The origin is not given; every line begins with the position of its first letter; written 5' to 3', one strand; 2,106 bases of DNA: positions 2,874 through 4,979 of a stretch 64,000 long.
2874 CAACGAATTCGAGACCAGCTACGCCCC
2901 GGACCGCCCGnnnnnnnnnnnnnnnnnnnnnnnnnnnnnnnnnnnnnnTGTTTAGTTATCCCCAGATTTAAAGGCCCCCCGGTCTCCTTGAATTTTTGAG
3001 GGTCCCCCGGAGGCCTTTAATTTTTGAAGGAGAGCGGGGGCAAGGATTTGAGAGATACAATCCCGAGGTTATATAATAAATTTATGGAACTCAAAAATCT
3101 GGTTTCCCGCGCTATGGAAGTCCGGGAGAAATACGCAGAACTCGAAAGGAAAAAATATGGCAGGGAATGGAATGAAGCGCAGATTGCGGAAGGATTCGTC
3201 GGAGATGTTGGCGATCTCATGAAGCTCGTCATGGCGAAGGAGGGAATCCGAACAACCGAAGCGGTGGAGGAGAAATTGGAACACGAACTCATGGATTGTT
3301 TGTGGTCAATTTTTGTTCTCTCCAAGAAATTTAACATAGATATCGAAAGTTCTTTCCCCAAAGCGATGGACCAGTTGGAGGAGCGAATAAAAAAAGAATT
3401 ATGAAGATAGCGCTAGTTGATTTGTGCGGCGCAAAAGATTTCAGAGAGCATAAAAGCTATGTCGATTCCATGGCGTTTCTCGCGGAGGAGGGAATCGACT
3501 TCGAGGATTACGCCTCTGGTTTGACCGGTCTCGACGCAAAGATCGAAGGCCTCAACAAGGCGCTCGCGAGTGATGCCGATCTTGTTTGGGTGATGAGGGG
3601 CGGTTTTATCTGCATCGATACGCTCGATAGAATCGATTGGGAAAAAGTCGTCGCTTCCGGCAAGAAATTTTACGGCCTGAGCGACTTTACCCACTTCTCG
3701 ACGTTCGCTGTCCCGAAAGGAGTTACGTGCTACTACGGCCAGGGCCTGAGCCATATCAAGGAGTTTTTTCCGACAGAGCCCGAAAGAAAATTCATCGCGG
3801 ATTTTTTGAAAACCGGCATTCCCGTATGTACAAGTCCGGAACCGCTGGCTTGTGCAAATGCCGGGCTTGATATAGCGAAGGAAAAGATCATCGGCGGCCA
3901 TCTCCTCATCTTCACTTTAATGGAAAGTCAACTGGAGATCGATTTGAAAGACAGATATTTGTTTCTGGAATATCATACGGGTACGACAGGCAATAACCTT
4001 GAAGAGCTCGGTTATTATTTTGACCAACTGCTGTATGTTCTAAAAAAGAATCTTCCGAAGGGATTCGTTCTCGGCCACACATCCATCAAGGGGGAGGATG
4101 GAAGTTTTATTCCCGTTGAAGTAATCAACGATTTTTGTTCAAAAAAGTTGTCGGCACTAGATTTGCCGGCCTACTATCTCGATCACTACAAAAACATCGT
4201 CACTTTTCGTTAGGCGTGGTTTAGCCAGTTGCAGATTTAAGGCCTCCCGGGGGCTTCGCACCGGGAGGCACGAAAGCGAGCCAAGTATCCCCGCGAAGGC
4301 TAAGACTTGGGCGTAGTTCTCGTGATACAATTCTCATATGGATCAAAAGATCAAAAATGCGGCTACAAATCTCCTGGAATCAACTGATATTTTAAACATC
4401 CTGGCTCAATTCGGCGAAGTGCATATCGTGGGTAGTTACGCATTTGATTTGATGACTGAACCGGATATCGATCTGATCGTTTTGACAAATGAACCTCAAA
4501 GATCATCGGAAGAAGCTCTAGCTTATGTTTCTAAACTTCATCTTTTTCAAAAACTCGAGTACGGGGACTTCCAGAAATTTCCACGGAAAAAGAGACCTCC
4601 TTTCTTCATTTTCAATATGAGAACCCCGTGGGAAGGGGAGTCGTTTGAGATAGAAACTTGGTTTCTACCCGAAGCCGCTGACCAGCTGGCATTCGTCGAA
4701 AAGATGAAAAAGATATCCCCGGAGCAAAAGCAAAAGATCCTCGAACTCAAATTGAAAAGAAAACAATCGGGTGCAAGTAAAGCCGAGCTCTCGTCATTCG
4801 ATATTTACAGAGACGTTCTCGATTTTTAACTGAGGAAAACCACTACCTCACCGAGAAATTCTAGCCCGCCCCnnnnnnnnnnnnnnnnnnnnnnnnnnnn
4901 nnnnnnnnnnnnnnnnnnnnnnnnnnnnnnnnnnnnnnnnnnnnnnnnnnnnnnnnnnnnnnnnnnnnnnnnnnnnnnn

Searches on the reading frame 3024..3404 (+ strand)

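Call 4: search_protein_families(library=pfam, proteins=[window:3024-3404:+], max_evalue=1)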
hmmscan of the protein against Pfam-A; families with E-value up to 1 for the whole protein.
window:3024-3404:+ (126 aa): 1 family
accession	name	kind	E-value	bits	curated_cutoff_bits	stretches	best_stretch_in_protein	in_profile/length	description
PF03819.22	MazG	-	0.00086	20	22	1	82-123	26-71/74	MazG nucleotide pyrophosphohydrolase domain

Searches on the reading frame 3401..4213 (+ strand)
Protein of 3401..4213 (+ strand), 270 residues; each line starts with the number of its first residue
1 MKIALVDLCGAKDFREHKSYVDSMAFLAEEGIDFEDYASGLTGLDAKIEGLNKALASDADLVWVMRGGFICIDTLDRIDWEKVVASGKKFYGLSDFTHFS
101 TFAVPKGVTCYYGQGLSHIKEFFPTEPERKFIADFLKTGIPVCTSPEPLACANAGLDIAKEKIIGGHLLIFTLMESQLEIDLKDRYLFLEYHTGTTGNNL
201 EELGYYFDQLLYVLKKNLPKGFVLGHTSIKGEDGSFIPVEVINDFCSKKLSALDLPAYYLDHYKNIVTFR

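Call 4: search_protein_families(library=pfam, proteins=[window:3401-4213:+], max_evalue=1)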
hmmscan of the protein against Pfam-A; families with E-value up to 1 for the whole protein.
window:3401-4213:+ (270 aa): 1 family
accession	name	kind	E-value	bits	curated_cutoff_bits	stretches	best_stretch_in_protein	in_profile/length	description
PF02016.21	Peptidase_S66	-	2.9e-10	40.8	25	1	44-113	50-121/121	LD-carboxypeptidase N-terminal domain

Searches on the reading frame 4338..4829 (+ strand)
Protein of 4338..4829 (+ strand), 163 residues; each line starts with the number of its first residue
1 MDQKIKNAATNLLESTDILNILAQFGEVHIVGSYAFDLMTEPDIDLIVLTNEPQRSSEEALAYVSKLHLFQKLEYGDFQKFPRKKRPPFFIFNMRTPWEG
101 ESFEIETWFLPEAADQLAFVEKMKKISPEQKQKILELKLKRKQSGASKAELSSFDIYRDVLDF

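Call 4: search_protein_families(library=pfam, proteins=[window:4338-4829:+], max_evalue=1)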
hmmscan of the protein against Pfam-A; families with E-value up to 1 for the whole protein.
window:4338-4829:+ (163 aa): 3 families
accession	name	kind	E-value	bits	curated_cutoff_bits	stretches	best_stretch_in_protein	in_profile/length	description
PF01909.29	NTP_transf_2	-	0.00036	21.3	21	1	26-68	15-61/93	Nucleotidyltransferase domain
PF18765.7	Polbeta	-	0.029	15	26.9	1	29-74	17-62/93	Polymerase beta, Nucleotidyltransferase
PF14091.12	DUF4269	-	0.035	14.8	28.9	1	13-71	3-61/151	Domain of unknown function (DUF4269)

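Call 9: search_protein_families(library=padloc, proteins=[window:4338-4829:+], max_evalue=1)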
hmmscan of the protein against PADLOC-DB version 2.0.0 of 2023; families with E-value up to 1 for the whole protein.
window:4338-4829:+ (163 aa): 0 families

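Call 10: search_protein_families(library=ncbifam, proteins=[window:4338-4829:+], max_evalue=1)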
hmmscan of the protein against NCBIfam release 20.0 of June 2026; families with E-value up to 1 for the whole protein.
window:4338-4829:+ (163 aa): 1 family
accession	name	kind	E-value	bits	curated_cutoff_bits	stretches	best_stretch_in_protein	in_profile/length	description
NF050185.1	BflmRegBacAPseudo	equivalog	0.093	12.1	300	1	106-138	26-59/206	biofilm formation regulator BacA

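Call 12: search_solved_structures(query=window:4338-4829:+, max_evalue=10)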
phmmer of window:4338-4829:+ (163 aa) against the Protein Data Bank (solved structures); distinct sequences matched with E-value up to 10: 0.

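Call 49: find_homologous_proteins(query=window:4338-4829:+, max_evalue=0.001)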
Query window:4338-4829:+ (163 aa): 26 proteins with E <= 0.001 among 46 candidates.
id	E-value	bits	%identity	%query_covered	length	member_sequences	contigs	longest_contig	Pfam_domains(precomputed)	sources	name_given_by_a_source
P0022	7.3e-94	330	94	99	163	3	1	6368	-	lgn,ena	-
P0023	7.7e-88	310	87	100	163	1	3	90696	-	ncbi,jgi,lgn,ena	jgi:predicted nucleotidyltransferase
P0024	9.8e-85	300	84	98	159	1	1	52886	-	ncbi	-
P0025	3.3e-71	256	70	99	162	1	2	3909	-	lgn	-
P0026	6.5e-71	255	70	99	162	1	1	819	-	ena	-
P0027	2.7e-70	253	70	99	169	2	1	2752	-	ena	-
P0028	3.5e-70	253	70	99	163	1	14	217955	PF01909.30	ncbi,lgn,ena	-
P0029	9.4e-69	248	69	99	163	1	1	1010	-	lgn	-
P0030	3.1e-68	247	69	99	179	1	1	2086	-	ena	-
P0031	7.6e-68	245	69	99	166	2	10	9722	PF01909.30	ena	-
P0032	9.4e-68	245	66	99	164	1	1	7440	-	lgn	-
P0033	1.2e-67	245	68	98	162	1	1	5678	-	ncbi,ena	-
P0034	1.9e-65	238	67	100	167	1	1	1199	-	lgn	-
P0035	7.9e-65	236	66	96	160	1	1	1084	PF01909.30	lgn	-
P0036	1.2e-64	235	64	100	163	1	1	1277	-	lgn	-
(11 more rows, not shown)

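Call 50: find_encoding_contigs(protein=P0023, flank=8000, max_places=2)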
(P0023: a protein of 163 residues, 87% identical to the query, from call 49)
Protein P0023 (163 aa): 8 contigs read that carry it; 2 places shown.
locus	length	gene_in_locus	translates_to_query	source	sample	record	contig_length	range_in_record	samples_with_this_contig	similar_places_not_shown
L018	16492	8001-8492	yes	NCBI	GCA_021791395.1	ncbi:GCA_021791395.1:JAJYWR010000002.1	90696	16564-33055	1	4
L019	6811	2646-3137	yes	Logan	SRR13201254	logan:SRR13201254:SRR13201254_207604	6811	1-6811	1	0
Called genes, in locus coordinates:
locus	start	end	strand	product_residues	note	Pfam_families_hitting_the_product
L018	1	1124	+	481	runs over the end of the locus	PF01336:tRNA_anti-codon, PF00152:tRNA-synt_2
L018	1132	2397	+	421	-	PF02403:Seryl_tRNA_N, PF00587:tRNA-synt_2b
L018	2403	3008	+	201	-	PF00801:PKD (faint)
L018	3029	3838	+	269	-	-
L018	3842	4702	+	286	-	PF07963:N_methyl (weak)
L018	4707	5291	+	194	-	-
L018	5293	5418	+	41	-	-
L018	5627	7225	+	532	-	-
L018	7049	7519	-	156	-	-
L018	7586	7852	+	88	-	-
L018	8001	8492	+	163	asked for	-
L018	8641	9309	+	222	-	PF00300:His_Phos_1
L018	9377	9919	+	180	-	-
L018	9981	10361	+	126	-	-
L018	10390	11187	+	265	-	-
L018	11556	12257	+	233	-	PF01628:HrcA (weak)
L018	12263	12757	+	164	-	PF01025:GrpE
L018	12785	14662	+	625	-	PF00012:HSP70, PF06723:MreB_Mbl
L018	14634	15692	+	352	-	-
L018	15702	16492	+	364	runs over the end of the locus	PF00226:DnaJ, PF01556:DnaJ_C, PF00684:DnaJ_CXXCXGXG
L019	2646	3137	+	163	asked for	-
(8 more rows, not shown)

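Call 51: find_encoding_contigs(protein=P0024, flank=8000, max_places=2)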
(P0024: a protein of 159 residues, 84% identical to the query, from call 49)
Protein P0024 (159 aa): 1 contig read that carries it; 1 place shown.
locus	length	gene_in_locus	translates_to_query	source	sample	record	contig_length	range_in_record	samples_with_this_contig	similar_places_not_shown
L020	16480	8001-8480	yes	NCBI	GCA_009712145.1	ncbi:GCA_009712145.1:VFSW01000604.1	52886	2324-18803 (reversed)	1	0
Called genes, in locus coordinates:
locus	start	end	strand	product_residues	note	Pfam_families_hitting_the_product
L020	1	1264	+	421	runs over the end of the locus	PF02403:Seryl_tRNA_N, PF00587:tRNA-synt_2b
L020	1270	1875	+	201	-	PF00801:PKD (weak)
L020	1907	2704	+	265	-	-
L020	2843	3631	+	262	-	PF07963:N_methyl (weak)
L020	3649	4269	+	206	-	PF03575:Peptidase_S51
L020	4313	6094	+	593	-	-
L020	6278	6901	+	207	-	-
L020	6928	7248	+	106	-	-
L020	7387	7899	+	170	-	PF01243:PNPOx_N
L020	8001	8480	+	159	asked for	-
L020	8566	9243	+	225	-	PF00300:His_Phos_1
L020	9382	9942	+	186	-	PF00293:NUDIX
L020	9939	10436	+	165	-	PF00929:RNase_T (faint), PF16473:Rv2179c-like (faint), PF14620:YPEB_PepSY1-2 (weak)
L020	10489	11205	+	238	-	PF08713:DNA_alkylation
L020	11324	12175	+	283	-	PF01628:HrcA (weak)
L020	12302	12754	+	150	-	PF01025:GrpE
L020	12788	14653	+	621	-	PF00012:HSP70, PF06723:MreB_Mbl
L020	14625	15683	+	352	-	-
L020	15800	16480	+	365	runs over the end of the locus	PF00226:DnaJ, PF01556:DnaJ_C, PF00684:DnaJ_CXXCXGXG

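Call 52: find_encoding_contigs(protein=P0028, flank=8000, max_places=3)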
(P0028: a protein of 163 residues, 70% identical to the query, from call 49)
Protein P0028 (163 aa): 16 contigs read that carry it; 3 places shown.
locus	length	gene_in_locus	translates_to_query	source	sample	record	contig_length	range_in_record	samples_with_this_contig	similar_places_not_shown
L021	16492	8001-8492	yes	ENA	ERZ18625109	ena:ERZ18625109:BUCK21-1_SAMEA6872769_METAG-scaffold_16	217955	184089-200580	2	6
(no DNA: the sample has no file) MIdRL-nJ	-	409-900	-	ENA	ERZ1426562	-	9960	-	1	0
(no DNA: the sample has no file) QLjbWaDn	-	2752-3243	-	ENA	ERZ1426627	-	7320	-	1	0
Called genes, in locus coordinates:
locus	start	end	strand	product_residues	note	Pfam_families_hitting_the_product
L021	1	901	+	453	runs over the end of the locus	PF21760:SecD_1st, PF22599:SecDF_P1_head, PF02355:SecD_SecF_C, PF03176:MMPL (weak)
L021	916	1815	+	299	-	PF02355:SecD_SecF_C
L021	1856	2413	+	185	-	PF04011:LemA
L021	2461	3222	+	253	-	PF01145:Band_7, PF13421:Band_7_1 (weak)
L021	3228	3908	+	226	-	-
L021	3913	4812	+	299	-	PF01435:Peptidase_M48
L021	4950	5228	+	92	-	PF02686:GatC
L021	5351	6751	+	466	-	PF01425:Amidase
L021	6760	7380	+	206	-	-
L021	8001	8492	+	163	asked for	PF01909:NTP_transf_2 (faint)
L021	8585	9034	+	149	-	-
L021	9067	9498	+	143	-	PF11969:DcpS_C, PF01230:HIT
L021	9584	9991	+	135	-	PF22381:Staph_reg_Sar_Rot, PF01047:MarR, PF12802:MarR_2, PF13463:HTH_27 (weak)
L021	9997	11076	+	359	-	PF00364:Biotin_lipoyl (faint), PF25984:BSH_YknX (faint), PF25881:HH_YBHG (faint)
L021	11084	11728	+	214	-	PF25990:Beta-barrel_YknX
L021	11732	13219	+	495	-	PF07690:MFS_1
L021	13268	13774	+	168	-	-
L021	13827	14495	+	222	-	PF00072:Response_reg, PF00486:Trans_reg_C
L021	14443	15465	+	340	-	PF00512:HisKA, PF02518:HATPase_c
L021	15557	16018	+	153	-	-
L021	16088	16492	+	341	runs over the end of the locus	PF02618:YceG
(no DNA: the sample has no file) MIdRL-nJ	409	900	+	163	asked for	PF01909:NTP_transf_2 (faint)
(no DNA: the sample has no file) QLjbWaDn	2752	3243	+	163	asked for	PF01909:NTP_transf_2 (faint)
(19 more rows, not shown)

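Call 71: search_protein_families(library=phrogs, proteins=[window:4338-4829:+], max_evalue=0.1)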
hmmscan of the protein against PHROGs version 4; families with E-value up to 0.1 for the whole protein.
window:4338-4829:+ (163 aa): 0 families

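Call 83: search_solved_structures(query=A4, max_evalue=10)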
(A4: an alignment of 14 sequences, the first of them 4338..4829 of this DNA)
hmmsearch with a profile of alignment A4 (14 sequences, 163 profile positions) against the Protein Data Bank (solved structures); distinct sequences matched with E-value up to 10: 1.
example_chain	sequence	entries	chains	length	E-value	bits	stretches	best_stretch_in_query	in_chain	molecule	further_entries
2cs1_A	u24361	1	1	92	0.11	15.6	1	81-125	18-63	PMS1 protein homolog 1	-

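Call 84: search_protein_families(library=pfam, alignment_id=A4, max_evalue=0.1)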
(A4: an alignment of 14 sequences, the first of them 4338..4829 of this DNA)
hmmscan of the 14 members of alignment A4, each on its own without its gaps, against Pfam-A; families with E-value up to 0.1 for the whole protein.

A. member 1, window:4338-4829:+ (163 aa): 3 families
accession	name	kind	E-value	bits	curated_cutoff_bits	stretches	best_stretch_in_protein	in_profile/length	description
PF01909.29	NTP_transf_2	-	0.00036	21.3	21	1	26-68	15-61/93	Nucleotidyltransferase domain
PF18765.7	Polbeta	-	0.029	15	26.9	1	29-74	17-62/93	Polymerase beta, Nucleotidyltransferase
PF14091.12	DUF4269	-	0.035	14.8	28.9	1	13-71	3-61/151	Domain of unknown function (DUF4269)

B. families by the number of members that match (of 14 scanned): 9 families
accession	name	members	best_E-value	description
PF01909.29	NTP_transf_2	14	5e-07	Nucleotidyltransferase domain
PF14091.12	DUF4269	13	0.00097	Domain of unknown function (DUF4269)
PF18765.7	Polbeta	10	0.00089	Polymerase beta, Nucleotidyltransferase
PF22600.2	MTPAP-like_central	4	0.04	Poly(A) RNA polymerase, mitochondrial-like, central palm domain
PF20184.3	DUF6547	3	0.027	Family of unknown function (DUF6547)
PF18830.6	LPD16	1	0.041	Large polyvalent protein-associated domain 16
PF17664.6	HOATZ-like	1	0.09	Cilia- and flagella-associated protein HOATZ-like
PF14792.12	DNA_pol_B_palm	1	0.095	DNA polymerase beta palm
PF16469.10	NPA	1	0.097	Nematode polyprotein allergen ABA-1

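Call 96: search_protein_families(library=padloc, proteins=[L018:9377-9919:+, L018:9981-10361:+, L018:10390-11187:+], max_evalue=0.01)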
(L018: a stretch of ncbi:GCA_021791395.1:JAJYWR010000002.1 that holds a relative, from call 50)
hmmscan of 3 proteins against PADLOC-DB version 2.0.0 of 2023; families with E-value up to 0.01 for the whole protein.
L018:9377-9919:+ (180 aa): 0 families

L018:9981-10361:+ (126 aa): 0 families

L018:10390-11187:+ (265 aa): 1 family
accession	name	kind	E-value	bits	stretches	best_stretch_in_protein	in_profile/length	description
PDLC00553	JetC2|JetC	-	0.0034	13.3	1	148-252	884-988/1361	DUF3584 domain; MukB-like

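Call 97: search_protein_families(library=pfam, proteins=[L018:9377-9919:+, L018:9981-10361:+, L018:10390-11187:+], max_evalue=0.01)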
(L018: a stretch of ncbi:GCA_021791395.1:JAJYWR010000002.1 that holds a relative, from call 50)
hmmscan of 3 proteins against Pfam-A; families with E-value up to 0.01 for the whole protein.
L018:9377-9919:+ (180 aa): 1 family
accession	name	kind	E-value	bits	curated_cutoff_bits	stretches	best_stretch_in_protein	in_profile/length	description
PF24889.1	CCTL2_WNK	-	0.0068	16.7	27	0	117-148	15-46/75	WNK CCTL2 domain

L018:9981-10361:+ (126 aa): 0 families

L018:10390-11187:+ (265 aa): 2 families
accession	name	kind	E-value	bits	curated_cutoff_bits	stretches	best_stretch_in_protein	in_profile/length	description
PF11083.13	Relaxase_C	-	0.0016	19.1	30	1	169-264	21-116/125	C-terminal helical hairpin domain from relaxase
PF20355.3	DUF6650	-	0.0016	18.9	27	1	182-236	68-122/150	Family of unknown function (DUF6650)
